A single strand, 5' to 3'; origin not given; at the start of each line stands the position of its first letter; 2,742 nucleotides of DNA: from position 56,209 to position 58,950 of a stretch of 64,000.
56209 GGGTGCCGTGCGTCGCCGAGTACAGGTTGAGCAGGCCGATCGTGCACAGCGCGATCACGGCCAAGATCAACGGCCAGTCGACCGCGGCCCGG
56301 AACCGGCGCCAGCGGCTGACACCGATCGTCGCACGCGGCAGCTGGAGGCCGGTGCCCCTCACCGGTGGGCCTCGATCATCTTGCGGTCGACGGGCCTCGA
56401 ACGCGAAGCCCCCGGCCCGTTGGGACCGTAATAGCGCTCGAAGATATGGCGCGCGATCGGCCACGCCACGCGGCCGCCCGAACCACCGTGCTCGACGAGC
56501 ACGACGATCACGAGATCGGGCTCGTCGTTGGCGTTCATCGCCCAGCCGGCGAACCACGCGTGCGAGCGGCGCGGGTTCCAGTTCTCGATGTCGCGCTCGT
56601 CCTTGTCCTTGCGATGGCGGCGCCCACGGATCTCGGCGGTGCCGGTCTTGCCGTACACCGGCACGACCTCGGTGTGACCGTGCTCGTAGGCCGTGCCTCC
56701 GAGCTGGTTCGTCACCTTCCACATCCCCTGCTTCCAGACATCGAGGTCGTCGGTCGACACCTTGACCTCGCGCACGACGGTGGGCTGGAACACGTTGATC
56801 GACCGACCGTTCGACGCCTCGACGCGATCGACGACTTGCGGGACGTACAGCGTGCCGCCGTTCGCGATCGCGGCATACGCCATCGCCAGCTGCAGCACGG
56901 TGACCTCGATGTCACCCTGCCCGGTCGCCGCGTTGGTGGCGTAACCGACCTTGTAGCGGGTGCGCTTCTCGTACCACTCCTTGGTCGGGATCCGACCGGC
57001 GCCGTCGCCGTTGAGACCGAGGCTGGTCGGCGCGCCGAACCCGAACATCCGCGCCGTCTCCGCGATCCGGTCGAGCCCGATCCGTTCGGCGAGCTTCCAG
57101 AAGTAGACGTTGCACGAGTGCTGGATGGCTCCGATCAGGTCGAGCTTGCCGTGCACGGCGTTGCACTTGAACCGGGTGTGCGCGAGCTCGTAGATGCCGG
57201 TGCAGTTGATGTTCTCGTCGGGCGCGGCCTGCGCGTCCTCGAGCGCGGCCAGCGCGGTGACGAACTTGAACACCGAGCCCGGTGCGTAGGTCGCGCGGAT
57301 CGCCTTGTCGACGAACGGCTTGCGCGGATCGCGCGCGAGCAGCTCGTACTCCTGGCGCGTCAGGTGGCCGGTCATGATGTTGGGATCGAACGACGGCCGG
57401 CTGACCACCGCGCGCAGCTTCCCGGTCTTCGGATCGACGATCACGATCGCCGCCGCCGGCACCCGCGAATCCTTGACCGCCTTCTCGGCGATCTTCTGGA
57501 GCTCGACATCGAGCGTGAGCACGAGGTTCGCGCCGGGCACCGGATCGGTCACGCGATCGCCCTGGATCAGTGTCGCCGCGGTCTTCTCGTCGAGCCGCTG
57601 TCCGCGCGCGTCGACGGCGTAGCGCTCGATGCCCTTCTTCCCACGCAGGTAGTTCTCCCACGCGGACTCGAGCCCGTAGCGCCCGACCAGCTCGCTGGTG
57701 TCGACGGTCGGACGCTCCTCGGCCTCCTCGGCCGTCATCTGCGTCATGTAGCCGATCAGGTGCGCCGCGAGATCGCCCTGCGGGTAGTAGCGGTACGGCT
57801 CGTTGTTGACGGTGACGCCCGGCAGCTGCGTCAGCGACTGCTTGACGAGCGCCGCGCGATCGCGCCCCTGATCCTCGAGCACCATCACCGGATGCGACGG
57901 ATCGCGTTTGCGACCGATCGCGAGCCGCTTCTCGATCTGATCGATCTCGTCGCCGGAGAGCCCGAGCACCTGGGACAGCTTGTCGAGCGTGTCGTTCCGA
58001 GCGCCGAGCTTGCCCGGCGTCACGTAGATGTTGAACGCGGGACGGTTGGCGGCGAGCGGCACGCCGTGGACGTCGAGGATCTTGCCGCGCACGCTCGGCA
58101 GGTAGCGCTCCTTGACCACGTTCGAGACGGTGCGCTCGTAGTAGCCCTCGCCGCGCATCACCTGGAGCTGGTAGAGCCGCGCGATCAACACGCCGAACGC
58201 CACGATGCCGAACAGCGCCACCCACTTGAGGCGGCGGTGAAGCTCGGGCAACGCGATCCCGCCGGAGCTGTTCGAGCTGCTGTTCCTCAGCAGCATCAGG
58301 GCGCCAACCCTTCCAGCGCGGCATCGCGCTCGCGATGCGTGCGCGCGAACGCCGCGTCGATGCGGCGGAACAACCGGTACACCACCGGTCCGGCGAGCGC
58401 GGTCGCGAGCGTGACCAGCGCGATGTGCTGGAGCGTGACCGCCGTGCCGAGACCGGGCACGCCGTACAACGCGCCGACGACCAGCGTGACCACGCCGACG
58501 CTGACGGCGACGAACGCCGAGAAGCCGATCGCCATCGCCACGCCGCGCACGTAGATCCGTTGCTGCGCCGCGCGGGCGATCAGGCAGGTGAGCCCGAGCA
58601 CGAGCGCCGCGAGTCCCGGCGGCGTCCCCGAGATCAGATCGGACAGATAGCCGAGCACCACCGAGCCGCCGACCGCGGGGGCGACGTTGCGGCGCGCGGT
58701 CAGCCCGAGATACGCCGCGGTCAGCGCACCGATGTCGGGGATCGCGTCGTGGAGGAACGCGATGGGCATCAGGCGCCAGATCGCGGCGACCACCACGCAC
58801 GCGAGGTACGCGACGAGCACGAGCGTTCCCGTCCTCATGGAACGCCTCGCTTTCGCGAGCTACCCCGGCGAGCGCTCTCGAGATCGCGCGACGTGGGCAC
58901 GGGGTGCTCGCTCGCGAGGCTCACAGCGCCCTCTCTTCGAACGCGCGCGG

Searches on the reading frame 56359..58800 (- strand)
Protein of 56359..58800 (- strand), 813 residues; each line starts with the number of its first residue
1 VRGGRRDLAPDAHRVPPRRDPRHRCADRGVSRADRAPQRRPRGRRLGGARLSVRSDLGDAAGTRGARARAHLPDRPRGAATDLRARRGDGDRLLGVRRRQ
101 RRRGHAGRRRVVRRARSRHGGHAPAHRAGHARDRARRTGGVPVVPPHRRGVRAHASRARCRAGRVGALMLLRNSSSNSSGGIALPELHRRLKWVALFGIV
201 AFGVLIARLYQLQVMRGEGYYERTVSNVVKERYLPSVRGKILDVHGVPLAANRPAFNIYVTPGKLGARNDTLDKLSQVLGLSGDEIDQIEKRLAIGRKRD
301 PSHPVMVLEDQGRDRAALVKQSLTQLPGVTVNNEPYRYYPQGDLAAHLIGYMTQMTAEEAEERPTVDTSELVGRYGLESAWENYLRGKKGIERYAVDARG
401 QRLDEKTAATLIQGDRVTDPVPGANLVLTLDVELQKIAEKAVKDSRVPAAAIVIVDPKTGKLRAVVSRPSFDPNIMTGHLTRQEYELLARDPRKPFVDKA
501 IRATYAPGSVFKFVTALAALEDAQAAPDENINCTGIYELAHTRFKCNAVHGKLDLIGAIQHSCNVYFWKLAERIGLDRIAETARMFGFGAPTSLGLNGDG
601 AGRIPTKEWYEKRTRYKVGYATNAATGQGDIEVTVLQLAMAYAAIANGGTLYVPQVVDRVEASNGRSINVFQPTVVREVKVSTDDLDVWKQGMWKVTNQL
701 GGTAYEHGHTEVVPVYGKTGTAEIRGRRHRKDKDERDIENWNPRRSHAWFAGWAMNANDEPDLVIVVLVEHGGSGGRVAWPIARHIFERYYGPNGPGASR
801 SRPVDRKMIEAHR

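Call 78: search_protein_families(library=pfam, proteins=[window:56359-58800:-], max_evalue=0.00001)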
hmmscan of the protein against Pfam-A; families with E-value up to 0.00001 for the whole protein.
window:56359-58800:- (813 aa): 2 families
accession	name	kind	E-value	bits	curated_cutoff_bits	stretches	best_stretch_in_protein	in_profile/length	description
PF00905.27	Transpeptidase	-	9.8e-64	215.8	22.1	1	451-788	2-299/299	Penicillin binding protein transpeptidase domain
PF03717.20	PBP_dimer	-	8.7e-39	134.2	24.4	1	235-406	3-179/180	Penicillin-binding Protein dimerisation domain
